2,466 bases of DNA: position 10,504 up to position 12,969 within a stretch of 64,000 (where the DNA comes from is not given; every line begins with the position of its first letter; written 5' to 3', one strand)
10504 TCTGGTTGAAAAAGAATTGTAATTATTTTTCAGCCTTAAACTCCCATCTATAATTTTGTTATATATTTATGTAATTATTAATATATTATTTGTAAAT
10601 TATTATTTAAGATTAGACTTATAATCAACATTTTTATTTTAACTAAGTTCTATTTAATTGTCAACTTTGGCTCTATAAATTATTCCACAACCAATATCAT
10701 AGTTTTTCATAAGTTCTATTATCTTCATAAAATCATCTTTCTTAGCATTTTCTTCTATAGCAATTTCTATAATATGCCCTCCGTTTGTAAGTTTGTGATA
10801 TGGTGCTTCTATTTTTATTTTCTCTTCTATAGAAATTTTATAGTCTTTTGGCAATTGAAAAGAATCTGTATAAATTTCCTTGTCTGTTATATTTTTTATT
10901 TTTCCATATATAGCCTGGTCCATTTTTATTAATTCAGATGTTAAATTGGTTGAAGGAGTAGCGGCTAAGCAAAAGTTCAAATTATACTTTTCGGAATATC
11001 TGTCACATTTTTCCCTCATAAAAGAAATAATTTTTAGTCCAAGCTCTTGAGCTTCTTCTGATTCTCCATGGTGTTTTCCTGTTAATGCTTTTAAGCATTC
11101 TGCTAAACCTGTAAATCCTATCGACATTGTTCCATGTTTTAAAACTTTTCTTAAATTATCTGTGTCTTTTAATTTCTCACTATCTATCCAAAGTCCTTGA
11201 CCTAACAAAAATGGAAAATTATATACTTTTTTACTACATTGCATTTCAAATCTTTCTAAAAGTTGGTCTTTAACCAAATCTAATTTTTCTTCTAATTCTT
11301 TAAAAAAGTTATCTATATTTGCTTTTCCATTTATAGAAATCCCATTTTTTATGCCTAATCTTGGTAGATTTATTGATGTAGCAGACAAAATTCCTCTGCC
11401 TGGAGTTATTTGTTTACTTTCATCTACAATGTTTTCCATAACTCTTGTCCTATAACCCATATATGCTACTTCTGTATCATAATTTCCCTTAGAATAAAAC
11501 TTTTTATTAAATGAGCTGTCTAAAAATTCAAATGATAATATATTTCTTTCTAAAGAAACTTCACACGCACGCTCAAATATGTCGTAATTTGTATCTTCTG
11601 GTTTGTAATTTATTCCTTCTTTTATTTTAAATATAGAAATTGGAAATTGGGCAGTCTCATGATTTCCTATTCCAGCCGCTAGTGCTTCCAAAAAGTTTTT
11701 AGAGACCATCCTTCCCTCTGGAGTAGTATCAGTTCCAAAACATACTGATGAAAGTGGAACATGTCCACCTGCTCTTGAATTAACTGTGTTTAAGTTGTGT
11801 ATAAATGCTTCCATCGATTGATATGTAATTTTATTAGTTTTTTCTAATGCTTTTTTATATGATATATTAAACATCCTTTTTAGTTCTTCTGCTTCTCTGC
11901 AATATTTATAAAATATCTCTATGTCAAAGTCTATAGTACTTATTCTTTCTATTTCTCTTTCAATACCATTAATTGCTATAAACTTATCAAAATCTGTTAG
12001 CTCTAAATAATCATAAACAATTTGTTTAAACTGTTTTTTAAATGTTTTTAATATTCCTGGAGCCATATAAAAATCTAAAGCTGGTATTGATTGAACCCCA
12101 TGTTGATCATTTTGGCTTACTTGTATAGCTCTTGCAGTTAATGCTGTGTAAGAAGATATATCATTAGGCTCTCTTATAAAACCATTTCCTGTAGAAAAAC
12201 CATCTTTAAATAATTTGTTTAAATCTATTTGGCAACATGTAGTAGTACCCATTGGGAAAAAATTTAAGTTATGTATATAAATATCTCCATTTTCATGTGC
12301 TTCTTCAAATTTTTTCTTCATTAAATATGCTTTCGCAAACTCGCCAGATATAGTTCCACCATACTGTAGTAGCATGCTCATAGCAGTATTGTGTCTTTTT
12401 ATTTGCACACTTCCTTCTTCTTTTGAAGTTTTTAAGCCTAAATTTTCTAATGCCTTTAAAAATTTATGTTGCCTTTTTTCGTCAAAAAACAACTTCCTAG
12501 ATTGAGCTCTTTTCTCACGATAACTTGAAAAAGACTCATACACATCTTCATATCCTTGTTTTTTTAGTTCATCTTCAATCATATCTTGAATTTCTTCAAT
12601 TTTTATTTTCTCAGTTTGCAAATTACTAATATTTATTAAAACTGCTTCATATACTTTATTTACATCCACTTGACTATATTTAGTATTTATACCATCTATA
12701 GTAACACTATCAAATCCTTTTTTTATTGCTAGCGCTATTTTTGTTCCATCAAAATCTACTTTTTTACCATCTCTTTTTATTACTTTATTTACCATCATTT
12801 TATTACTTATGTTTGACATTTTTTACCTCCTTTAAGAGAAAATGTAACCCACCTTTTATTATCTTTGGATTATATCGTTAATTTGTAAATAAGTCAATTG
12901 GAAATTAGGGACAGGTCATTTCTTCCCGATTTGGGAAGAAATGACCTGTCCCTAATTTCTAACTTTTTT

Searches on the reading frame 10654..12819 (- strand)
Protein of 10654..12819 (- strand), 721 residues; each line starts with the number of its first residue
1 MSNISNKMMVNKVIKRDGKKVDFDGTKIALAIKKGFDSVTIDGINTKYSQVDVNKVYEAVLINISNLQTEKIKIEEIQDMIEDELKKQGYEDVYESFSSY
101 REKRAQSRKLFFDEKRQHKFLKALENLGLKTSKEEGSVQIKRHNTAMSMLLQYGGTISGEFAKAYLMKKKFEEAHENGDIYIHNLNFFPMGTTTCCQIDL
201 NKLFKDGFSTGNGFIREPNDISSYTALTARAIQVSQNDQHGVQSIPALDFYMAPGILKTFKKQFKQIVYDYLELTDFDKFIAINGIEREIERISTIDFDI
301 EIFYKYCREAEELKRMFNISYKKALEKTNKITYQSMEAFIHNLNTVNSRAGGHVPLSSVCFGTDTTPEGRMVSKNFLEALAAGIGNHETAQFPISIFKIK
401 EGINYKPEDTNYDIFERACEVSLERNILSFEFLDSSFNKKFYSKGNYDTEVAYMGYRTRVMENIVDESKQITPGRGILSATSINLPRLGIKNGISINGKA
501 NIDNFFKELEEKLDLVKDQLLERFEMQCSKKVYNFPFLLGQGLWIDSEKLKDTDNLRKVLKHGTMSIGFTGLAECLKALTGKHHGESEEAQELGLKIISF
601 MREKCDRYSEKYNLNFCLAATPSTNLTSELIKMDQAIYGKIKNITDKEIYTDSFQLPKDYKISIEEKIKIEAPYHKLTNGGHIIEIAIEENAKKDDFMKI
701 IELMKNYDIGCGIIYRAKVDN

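Call 24: search_protein_families(library=ncbifam, proteins=[window:10654-12819:-], max_evalue=0.00001)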
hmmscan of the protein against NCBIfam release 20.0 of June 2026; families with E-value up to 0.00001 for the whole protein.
window:10654-12819:- (721 aa): 11 families
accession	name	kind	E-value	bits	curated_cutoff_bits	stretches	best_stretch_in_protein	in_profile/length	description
NF005497.0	PRK07111.1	equivalog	7.2e-231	768.5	764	1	9-714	1-684/746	anaerobic ribonucleoside triphosphate reductase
NF011292.0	PRK14704.1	equivalog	8.4e-162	539.9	736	2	322-715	171-556/618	anaerobic ribonucleoside triphosphate reductase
TIGR02487.1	NrdD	equivalog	8.5e-130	434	326.35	2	304-709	126-518/581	anaerobic ribonucleoside-triphosphate reductase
NF006732.0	PRK09263.1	equivalog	2.6e-95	320.3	657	1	11-685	3-608/712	anaerobic ribonucleoside-triphosphate reductase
NF006126.0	PRK08270.1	equivalog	6e-46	157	548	2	10-258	2-237/684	ribonucleoside triphosphate reductase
NF006358.0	PRK08579.1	equivalog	6.2e-15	54.4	585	1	476-703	333-552/624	anaerobic ribonucleoside triphosphate reductase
NF005544.0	PRK07207.1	equivalog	4.8e-13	47.8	965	1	6-139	29-159/965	ribonucleoside-diphosphate reductase subunit alpha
NF009029.0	PRK12365.1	equivalog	2.3e-11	42.4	1350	1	10-143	117-250/1046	ribonucleoside-diphosphate reductase subunit alpha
NF009028.0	PRK12364.1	equivalog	3.6e-11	41.8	1377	1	12-111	2-98/842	ribonucleoside-diphosphate reductase subunit alpha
NF005010.0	PRK06406.1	subfamily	3.8e-11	42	1125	1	9-109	3-100/771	vitamin B12-dependent ribonucleotide reductase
NF006207.0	PRK08332.1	equivalog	2.4e-09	35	2400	1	8-109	1-97/1684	vitamin B12-dependent ribonucleotide reductase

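Call 80: find_encoding_contigs(protein=window:10654-12819:-, flank=1200, max_places=10)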
Protein window:10654-12819:- (721 aa): 22 contigs read that carry it; 5 places shown.
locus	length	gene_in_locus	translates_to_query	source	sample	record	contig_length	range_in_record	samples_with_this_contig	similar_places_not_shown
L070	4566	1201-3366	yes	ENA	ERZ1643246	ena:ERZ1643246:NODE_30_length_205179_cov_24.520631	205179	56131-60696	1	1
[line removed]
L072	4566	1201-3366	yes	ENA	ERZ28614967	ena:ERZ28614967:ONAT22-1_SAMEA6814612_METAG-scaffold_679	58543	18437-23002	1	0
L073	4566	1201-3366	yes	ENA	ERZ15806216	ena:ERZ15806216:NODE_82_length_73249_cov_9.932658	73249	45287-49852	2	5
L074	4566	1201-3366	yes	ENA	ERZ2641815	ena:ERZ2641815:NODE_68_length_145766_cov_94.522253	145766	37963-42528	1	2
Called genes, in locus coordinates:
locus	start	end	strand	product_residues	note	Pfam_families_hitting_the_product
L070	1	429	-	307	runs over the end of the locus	PF01145:Band_7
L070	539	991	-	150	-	PF01957:NfeD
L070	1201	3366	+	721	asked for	PF03477:ATP-cone, PF13597:NRDD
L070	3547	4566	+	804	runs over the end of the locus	PF13425:O-antigen_lig, PF00534:Glycos_transf_1, PF13692:Glyco_trans_1_4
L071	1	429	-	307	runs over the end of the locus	PF01145:Band_7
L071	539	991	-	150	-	PF01957:NfeD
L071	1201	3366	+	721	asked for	PF03477:ATP-cone, PF13597:NRDD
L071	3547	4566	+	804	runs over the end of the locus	PF13425:O-antigen_lig, PF00534:Glycos_transf_1, PF13692:Glyco_trans_1_4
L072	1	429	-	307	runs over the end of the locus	PF01145:Band_7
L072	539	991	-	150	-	PF01957:NfeD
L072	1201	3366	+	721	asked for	PF03477:ATP-cone, PF13597:NRDD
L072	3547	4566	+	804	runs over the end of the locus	PF13425:O-antigen_lig, PF00534:Glycos_transf_1, PF13692:Glyco_trans_1_4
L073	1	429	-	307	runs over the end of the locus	PF01145:Band_7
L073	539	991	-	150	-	PF01957:NfeD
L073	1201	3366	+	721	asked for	PF03477:ATP-cone, PF13597:NRDD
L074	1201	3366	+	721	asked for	PF03477:ATP-cone, PF13597:NRDD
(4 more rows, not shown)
